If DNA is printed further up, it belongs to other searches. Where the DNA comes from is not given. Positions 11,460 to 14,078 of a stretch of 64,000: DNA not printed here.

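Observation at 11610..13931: DnaA-type AAA+ ATPase fused to a STAS-like domain and an acidic tail, with no DNA-binding domain IV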

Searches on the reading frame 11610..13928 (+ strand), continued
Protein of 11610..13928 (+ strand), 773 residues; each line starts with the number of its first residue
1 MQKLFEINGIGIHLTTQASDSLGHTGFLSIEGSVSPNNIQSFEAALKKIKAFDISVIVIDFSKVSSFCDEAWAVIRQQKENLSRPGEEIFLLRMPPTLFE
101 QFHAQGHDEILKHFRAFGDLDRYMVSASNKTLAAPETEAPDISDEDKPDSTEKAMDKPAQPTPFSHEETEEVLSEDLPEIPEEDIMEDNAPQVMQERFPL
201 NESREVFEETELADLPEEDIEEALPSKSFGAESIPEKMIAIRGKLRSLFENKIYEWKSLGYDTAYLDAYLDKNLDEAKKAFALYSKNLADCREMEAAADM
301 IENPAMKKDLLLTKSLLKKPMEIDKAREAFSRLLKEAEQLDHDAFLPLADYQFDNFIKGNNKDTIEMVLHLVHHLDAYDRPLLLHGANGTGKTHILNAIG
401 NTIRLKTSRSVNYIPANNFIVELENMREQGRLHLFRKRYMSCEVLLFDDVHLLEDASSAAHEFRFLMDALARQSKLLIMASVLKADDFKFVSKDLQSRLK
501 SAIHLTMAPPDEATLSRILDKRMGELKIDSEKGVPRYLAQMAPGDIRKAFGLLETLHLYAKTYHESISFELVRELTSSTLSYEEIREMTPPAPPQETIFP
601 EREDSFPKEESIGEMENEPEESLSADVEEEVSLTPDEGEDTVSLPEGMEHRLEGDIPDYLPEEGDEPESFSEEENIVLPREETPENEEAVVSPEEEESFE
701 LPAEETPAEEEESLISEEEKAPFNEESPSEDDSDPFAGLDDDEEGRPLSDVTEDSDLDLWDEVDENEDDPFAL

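Call 23: find_encoding_contigs(protein=P0009, flank=8000, max_places=2)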
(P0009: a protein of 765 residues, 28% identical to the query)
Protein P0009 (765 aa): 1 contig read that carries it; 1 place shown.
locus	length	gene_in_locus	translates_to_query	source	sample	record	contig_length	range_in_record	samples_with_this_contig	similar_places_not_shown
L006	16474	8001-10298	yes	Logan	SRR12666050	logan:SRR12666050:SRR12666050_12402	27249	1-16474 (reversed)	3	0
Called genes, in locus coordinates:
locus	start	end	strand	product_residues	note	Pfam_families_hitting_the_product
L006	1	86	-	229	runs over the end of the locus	PF02517:Rce1-like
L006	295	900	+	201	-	PF02687:FtsX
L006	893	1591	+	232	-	PF00437:T2SSE (weak), PF02463:SMC_N (weak), PF13175:AAA_15 (faint), PF13555:AAA_29 (weak), PF00005:ABC_tran, PF13304:AAA_21 (weak)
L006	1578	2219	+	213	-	PF02687:FtsX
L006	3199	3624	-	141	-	PF10130:PIN_2, PF13470:PIN_3 (weak)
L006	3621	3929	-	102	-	-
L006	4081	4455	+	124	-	PF01797:Y1_Tnp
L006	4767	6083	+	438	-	PF21473:OB_Ssb-like (faint), PF01336:tRNA_anti-codon (faint)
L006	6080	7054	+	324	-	-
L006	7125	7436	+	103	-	-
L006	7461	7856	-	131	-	PF05239:PRC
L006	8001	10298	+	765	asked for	PF00308:Bac_DnaA, PF05763:DUF835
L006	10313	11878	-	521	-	PF13248:Zn_ribbon_3 (faint), PF10571:UPF0547 (weak), PF12773:DZR (weak)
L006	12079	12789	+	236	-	PF06745:ATPase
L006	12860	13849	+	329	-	-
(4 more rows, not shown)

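Call 27: search_protein_families(library=pfam, proteins=[P0009, P0006, P0007], max_evalue=0.01)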
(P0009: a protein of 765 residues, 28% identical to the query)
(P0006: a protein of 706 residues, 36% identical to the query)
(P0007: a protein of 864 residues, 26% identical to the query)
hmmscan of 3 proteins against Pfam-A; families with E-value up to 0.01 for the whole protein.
P0009 (765 aa): 6 families
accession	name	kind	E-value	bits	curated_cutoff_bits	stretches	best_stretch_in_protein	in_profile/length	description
PF00308.24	Bac_DnaA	-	4.6e-55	186.7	23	1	354-511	4-161/162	Bacterial DnaA ATPAse domain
PF05763.18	DUF835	-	1.2e-26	93.6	33.1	1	627-757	7-136/136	Protein of unknown function (DUF835)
PF01695.23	IstB_IS21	-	4.6e-06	26.8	24.1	1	389-493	97-198/238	IstB-like ATP binding protein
PF24336.1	DUF7504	-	0.00027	21.9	27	1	688-754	100-170/179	Family of unknown function (DUF7504)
PF05729.18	NACHT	-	0.00036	20.9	26.7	1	692-762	76-151/167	NACHT domain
PF22688.2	Hda_lid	-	0.00037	20.9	27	1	521-564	4-47/65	Hda, lid domain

P0006 (706 aa): 12 families
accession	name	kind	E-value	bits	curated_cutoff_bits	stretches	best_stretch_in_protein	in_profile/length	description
PF00308.24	Bac_DnaA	-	1e-29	104.3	23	1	329-483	4-159/162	Bacterial DnaA ATPAse domain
PF01740.26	STAS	-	8.7e-08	32.3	22.6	1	22-114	7-100/106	STAS domain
PF01695.23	IstB_IS21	-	3.3e-05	23.9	24.1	1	359-437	92-169/238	IstB-like ATP binding protein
PF00004.35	AAA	-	4.4e-05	24.4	21.2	1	362-437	1-73/131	ATPase family associated with various cellular activities (AAA)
PF00225.29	Kinesin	-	0.00023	20.7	29.3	1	314-388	27-101/327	Kinesin motor domain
PF00910.28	RNA_helicase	-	0.00041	21.2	21.5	1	362-443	1-72/105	RNA helicase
PF01637.24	ATPase_2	-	0.0006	20.1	33.2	1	357-414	18-76/225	ATPase domain predominantly from Archaea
PF13191.12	AAA_16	-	0.0008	20.4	32.6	1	343-387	8-52/167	AAA ATPase domain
PF02367.23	TsaE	-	0.0027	18.1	26.6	1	340-430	3-91/128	Threonylcarbamoyl adenosine biosynthesis protein TsaE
PF12775.13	AAA_7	-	0.004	17.1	25.8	1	349-388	23-62/181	P-loop containing dynein motor region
PF13479.12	AAA_24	-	0.0073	16.6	27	0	362-430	5-73/195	AAA domain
PF03969.22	AFG1_ATPase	-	0.0091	15.4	27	0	356-434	58-139/361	AFG1-like ATPase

P0007 (864 aa): 6 families
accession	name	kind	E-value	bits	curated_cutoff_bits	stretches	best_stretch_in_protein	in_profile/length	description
PF00308.24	Bac_DnaA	-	4.2e-25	89.3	23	1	334-487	4-159/162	Bacterial DnaA ATPAse domain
PF01740.26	STAS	-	1.7e-11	44.2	22.6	1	20-120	5-106/106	STAS domain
PF00004.35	AAA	-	5.4e-07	30.5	21.2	1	368-489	2-129/131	ATPase family associated with various cellular activities (AAA)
PF00910.28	RNA_helicase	-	9e-05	23.4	21.5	1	368-463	2-84/105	RNA helicase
PF13401.12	AAA_22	-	0.00071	20.3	27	0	367-400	8-40/130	AAA domain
PF01695.23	IstB_IS21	-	0.0016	18.4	24.1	1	364-447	92-176/238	IstB-like ATP binding protein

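Call 33: predict_structure(alignment_id=A1)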
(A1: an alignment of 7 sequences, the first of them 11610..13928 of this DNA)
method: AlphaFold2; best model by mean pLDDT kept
length: 773 residues; sequences in the alignment: 7
mean_pLDDT: 65.1   pTM: 0.35
mean pLDDT of the five models: 65.1, 61.2, 60.6, 59.9, 59.9
residues with pLDDT >= 90: 158; 70-90: 278; 50-70: 49; < 50: 288
segments of 3 or more residues with pLDDT < 50: 133-198, 210-217, 219-221, 223-231, 345-360, 589-733, 735-773
pLDDT, mean of each block of 10 residues (from residue 1): 85 89 85 92 91 89 93 91 83 92 87 89 80 39 30 31 34 34 32 42 51 44 42 62 82 91 90 85 93 91 85 94 93 86 48 40 63 75 82 80 80 90 88 86 90 87 91 89 86 87 79 80 81 85 79 83 81 67 52 40 30 26 29 29 29 36 32 29 26 28 31 29 36 42 37 38 43 43
secondary structure, 60 per line:
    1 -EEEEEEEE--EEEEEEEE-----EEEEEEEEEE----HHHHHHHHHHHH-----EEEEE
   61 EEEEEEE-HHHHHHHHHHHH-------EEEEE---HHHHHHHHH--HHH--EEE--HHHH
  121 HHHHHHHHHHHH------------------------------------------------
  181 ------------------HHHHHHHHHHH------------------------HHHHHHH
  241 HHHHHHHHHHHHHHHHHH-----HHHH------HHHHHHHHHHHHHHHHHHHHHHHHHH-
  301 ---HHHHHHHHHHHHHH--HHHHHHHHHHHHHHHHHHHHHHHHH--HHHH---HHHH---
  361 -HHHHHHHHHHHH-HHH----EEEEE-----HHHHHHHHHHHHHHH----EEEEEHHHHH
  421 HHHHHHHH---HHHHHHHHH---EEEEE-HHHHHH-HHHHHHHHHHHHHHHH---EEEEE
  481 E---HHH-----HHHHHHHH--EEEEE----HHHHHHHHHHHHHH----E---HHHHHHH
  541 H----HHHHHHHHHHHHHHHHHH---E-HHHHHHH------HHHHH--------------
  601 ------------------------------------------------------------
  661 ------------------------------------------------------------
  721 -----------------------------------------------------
elements in order (helices of 4 or more, strands of 3 or more residues): E2-9 E12-19 E25-34 H39-50 E56-67 H69-80 E88-92 H96-104 E112-114 H117-132 H199-209 H234-258 H264-267 H274-299 H304-317 H320-344 H347-350 H354-357 H362-373 E382-386 H392-406 E411-415 H416-428 H432-440 E444-448 H450-455 H457-472 E476-481 H493-500 E503-507 H512-525 H534-541 H546-563 H569-575 H582-586
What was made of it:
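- Checked: AlphaFold gives pLDDT below 50 for nearly all of aa 133-231 and for 589-773 (call 33).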

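Call 37: find_related_loci(query=A3, collection=genome_contigs, flank=10000)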
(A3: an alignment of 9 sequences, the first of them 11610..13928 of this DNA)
Query A3 (773 aa) in genome_contigs; peptide patterns used: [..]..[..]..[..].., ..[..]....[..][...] (x = any residue, [..] = any of these).
600 stretches matched a pattern (row limit reached: there are more); 198 encode a relative of the query (tblastn E <= 1e-3); the best 80 are kept; 80 distinct loci.
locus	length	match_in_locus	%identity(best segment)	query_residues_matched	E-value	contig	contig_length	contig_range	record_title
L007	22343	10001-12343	61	1-773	0e+0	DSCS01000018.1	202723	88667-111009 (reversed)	MAG TPA_asm: Bacillota bacterium isolate SpSt-1200 Ga0129302_1000002, whole genome shotgun sequence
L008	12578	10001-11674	36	1-578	5e-111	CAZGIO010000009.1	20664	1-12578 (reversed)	MAG TPA_asm: uncultured bacterium isolate binchicken_co42_15 genome assembly, contig: NODE_3256_length_20664_cov_3.60910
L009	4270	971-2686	27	1-595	2e-67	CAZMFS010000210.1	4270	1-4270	MAG TPA_asm: uncultured bacterium isolate binchicken_co13_79 genome assembly, contig: NODE_36538_length_4270_cov_4.36441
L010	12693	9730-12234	27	1-771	6e-65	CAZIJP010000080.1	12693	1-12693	MAG TPA_asm: uncultured bacterium isolate binchicken_co113_227 genome assembly, contig: NODE_5818_length_12693_cov_5.697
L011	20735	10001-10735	30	322-571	1e-25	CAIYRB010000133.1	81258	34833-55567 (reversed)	MAG: uncultured proteobacterium isolate Umea_bin-10125 genome assembly, contig: bin-10125:133/212, whole genome shotgun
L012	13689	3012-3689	28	351-573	7e-20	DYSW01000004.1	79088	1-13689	MAG TPA_asm: Melioribacter roseus isolate SulCav_PC08_3_31_43 SulCav_PC08-3_41_length_79088_cov_21.609669, whole genome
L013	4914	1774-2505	28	349-589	7e-20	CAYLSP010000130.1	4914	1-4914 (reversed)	MAG TPA_asm: uncultured Defluviitaleaceae bacterium isolate SRP242652_co2_40 genome assembly, contig: NODE_17545_length_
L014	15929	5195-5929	27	351-590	9e-20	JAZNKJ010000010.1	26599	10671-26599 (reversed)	MAG: Clostridia bacterium isolate T1900044676_TS20190142.MAGScoT_cleanbin_000006 SGB_1632_k141_635316, whole genome shot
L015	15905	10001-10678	29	337-560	1e-19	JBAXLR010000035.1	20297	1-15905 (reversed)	MAG: bacterium isolate ELA432 MAG432_35, whole genome shotgun sequence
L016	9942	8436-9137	27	351-581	2e-19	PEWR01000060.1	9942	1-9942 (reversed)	MAG: Ignavibacteriales bacterium CG07_land_8_20_14_0_80_59_12 CG07_land_8_20_14_0.80_scaffold_4730_c, whole genome shotg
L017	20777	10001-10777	30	340-589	2e-19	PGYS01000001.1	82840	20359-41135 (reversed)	MAG: Ignavibacteriae bacterium HGW-Ignavibacteriae-3 bjp_ig2158_scaffold_61, whole genome shotgun sequence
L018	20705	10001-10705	28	351-578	8e-19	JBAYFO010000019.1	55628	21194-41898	MAG: Ignavibacteriaceae bacterium isolate SO_2016_GW1_103 scaffold01157_OW334_2016, whole genome shotgun sequence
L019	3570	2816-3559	27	349-586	2e-19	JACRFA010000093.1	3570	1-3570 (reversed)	MAG: Ignavibacteriae bacterium isolate NC_groundwater_1713_Pr3_B-0.1um_53_10 SR-2_scaffold_141_1097243, whole genome sho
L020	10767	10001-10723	28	336-574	5e-19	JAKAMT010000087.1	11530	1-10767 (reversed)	MAG: Bacteroidetes bacterium isolate WY5.bin31 NODE_9696_length_11530_cov_5.716917, whole genome shotgun sequence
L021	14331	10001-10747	27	351-589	5e-19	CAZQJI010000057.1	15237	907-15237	MAG TPA_asm: uncultured Bacteroidota bacterium isolate binchicken_co71_50 genome assembly, contig: NODE_1708_length_1523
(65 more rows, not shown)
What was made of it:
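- Tried and rejected: The single genome-collection scan was spent on the family census (call 37).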

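Call 40: fold_search(model_id=the predicted structure, library=pdb)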
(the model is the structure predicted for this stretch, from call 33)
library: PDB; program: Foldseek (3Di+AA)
matches with E <= 10: 1784; with E <= 0.001: 704
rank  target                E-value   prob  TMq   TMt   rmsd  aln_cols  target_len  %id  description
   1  8bv3_A                1.1e-14  1.00  0.26  0.76   3.5       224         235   27  Bacillus subtilis DnaA domain III structure (released 2023-12-13)
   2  8btg_A                4.0e-14  1.00  0.27  0.59   3.9       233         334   27  Cryo-EM structure of the bacterial replication origin opening basal unwinding system (released 2024-02-14)
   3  1l8q                  1.4e-13  1.00  0.25  0.57   3.1       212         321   29  CRYSTAL STRUCTURE OF DNA REPLICATION INITIATION FACTOR (released 2002-09-25)
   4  2z4r_A                2.2e-13  1.00  0.28  0.83   2.9       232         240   26  Crystal structure of domain III from the Thermotoga maritima replication initiation protein DnaA (released 2008-02-19)
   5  3r8f_A                2.8e-13  1.00  0.25  0.56   3.9       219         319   27  Replication initiator DnaA bound to AMPPCP and single-stranded DNA (released 2011-09-28)
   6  8btg_C                3.4e-13  1.00  0.27  0.59   3.6       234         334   27  Cryo-EM structure of the bacterial replication origin opening basal unwinding system (released 2024-02-14)
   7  2hcb_C                7.0e-13  1.00  0.23  0.53   4.2       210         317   27  Structure of AMPPCP-bound DnaA from Aquifex aeolicus (released 2006-07-25)
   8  2hcb_A                8.8e-13  1.00  0.25  0.57   3.1       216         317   29  Structure of AMPPCP-bound DnaA from Aquifex aeolicus (released 2006-07-25)
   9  8btg_B                1.0e-12  1.00  0.27  0.59   6.1       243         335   27  Cryo-EM structure of the bacterial replication origin opening basal unwinding system (released 2024-02-14)
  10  2hcb_D                2.6e-12  1.00  0.25  0.56   3.1       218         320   27  Structure of AMPPCP-bound DnaA from Aquifex aeolicus (released 2006-07-25)
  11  2hcb_B                4.8e-12  1.00  0.24  0.55   4.2       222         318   28  Structure of AMPPCP-bound DnaA from Aquifex aeolicus (released 2006-07-25)
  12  3bos_A                2.8e-10  1.00  0.23  0.64   5.7       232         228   18  Crystal structure of a putative dna replication regulator HDA (SAMA_1916) from Shewanella amazonensis sb2b at 1.75 A r (released 2008-01-15)
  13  3sc3_B                2.4e-09  1.00  0.20  0.60   6.5       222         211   18  Crystal structure of a Putative DNA replication regulator Hda (Sama_1916) from SHEWANELLA AMAZONENSIS SB2B at 3.00 A r (released 2011-07-13)
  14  3sc3_A                6.2e-09  1.00  0.20  0.60   6.7       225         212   19  Crystal structure of a Putative DNA replication regulator Hda (Sama_1916) from SHEWANELLA AMAZONENSIS SB2B at 3.00 A r (released 2011-07-13)
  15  3bos_B                9.6e-09  1.00  0.22  0.61   5.6       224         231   19  Crystal structure of a putative dna replication regulator HDA (SAMA_1916) from Shewanella amazonensis sb2b at 1.75 A r (released 2008-01-15)
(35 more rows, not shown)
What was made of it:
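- On DnaA (chromosomal replication initiator): Foldseek ranks DnaA structures first, TM 0.76-0.83 (call 40).
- Checked: The AlphaFold model superposes on DnaA domain III structures (8bv3 TM 0.76, 2z4r 0.83; call 40).
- Foldseek ranks DnaA structures first and Hda second (call 40).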
